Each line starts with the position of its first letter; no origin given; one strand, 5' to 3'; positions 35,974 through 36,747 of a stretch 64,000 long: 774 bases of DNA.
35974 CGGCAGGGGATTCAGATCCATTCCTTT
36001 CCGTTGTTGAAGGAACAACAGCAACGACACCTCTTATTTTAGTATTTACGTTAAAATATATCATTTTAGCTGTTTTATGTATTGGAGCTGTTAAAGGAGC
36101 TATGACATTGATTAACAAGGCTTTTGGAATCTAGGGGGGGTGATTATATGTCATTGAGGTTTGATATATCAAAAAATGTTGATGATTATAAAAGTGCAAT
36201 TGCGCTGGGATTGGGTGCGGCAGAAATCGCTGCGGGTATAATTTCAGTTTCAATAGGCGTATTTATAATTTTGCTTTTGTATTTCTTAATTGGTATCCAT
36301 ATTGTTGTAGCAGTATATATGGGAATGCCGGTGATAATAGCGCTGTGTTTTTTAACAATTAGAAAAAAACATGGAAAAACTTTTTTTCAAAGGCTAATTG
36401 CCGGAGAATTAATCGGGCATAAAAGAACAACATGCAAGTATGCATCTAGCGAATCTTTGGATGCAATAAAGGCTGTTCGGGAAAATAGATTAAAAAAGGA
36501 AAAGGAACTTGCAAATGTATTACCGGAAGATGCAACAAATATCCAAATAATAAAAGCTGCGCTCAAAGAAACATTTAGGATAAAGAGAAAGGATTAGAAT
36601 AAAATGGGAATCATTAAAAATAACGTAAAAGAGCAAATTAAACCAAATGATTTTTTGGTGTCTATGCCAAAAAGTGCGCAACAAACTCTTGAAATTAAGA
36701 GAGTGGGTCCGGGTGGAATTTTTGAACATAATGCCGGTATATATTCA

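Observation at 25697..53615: Six copies of a conserved promoter module with a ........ core at a fixed 32-bp distance from the -10 box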

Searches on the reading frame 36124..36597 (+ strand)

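Call 15: search_protein_families(library=pfam, proteins=[window:36124-36597:+], max_evalue=0.01)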
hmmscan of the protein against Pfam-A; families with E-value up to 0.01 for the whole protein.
window:36124-36597:+ (157 aa): 3 families
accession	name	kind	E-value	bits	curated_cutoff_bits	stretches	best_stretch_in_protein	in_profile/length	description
PF12666.12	PrgI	-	7.9e-06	26.8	27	1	15-87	2-71/91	PrgI family protein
PF14402.11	7TM_transglut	-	2.2e-05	24.5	25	1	25-96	45-113/248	7 transmembrane helices usually fused to an inactive transglutaminase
PF10112.14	Halogen_Hydrol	-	0.0034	17.8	29.8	1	37-113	3-72/191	5-bromo-4-chloroindolyl phosphate hydrolysis protein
